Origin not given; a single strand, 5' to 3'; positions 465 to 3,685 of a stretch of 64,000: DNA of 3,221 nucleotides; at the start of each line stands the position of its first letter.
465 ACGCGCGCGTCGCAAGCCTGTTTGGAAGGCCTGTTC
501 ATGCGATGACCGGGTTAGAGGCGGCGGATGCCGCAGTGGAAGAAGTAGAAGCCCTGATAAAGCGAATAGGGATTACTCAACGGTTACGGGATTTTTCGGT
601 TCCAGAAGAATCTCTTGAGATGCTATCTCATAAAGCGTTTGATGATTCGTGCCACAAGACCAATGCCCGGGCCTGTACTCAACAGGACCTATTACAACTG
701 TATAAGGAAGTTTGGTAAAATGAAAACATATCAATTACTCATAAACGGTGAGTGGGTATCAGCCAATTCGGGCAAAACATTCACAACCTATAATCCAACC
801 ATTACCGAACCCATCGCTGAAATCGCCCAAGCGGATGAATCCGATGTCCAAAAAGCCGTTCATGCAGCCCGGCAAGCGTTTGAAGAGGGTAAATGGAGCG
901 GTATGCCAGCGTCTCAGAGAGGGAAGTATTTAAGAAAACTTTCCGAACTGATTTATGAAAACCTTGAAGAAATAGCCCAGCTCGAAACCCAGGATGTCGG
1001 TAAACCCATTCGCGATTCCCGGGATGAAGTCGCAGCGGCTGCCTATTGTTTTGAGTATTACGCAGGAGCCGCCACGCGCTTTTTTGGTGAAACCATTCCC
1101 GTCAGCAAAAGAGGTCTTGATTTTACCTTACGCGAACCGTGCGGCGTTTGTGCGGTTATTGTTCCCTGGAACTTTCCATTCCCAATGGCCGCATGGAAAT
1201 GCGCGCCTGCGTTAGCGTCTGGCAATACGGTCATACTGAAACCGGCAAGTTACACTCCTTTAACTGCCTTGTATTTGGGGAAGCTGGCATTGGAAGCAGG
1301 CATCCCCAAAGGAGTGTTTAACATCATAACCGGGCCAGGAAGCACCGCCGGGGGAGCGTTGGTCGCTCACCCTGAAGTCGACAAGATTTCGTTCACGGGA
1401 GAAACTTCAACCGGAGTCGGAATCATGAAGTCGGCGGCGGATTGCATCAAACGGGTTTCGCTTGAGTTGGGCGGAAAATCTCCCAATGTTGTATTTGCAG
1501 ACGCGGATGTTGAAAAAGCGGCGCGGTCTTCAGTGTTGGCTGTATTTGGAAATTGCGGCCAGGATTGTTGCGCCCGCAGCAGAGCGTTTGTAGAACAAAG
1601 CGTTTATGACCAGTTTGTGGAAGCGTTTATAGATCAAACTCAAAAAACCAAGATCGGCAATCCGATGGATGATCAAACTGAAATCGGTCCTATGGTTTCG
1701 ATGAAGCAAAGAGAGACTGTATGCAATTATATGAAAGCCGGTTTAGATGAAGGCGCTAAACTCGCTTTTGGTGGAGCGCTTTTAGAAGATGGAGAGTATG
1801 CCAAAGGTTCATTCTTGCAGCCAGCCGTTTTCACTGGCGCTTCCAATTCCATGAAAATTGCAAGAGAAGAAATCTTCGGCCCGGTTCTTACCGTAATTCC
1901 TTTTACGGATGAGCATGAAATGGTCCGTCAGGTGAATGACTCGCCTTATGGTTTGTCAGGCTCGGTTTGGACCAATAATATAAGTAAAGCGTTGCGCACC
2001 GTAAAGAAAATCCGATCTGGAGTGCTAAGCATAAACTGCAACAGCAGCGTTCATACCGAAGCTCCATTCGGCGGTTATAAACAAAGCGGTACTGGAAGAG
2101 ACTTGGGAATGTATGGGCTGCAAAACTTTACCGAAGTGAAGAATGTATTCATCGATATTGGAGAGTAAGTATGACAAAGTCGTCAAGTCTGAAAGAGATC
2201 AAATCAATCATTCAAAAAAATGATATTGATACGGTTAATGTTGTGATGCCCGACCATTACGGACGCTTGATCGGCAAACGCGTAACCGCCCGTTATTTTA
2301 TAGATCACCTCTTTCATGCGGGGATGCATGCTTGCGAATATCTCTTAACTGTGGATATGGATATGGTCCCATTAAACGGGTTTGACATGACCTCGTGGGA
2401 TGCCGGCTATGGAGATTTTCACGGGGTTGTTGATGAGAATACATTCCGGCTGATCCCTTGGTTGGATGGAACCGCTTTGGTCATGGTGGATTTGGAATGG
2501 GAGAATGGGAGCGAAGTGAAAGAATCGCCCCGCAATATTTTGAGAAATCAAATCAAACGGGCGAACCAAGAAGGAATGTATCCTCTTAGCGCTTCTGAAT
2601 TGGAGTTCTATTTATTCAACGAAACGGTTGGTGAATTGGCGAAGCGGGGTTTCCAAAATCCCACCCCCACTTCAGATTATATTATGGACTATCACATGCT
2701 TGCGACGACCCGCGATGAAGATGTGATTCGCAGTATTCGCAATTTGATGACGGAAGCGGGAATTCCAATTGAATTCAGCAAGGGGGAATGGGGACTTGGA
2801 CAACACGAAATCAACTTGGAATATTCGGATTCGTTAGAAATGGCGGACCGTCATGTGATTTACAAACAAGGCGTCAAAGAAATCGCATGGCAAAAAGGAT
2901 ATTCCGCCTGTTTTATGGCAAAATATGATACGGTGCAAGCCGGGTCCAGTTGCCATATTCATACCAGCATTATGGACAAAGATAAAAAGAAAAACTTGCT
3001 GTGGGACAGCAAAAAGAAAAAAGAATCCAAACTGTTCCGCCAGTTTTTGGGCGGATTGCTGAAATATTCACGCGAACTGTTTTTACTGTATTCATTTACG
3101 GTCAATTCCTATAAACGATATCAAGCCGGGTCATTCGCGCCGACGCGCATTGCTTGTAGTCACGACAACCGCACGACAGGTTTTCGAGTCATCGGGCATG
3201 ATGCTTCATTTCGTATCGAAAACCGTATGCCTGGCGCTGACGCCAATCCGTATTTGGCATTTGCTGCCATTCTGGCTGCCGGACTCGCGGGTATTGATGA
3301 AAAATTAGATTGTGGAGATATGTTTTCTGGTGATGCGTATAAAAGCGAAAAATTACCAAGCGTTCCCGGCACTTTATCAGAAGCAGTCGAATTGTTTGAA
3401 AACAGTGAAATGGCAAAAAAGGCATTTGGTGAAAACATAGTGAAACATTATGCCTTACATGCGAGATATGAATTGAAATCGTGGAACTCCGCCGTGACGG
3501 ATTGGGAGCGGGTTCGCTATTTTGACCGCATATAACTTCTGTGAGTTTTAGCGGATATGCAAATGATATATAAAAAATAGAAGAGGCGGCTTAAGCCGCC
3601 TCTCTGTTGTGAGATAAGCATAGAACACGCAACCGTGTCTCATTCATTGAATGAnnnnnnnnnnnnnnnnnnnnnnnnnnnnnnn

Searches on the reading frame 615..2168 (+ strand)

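Call 52: search_protein_families(library=pfam, proteins=[window:615-2168:+], max_evalue=0.00001)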
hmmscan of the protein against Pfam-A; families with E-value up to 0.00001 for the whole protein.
window:615-2168:+ (517 aa): 1 family
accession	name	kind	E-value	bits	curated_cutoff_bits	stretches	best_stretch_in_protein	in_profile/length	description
PF00171.27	Aldedh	-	6.8e-176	585.8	23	1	47-511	1-461/461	Aldehyde dehydrogenase family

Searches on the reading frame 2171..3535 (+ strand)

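Call 52: search_protein_families(library=pfam, proteins=[window:2171-3535:+], max_evalue=0.00001)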
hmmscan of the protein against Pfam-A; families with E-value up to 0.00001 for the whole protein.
window:2171-3535:+ (454 aa): 1 family
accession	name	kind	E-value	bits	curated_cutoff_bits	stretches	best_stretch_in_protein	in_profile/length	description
PF00120.29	Gln-synt_C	-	1.2e-96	324.3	24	1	118-450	2-344/344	Glutamine synthetase, catalytic domain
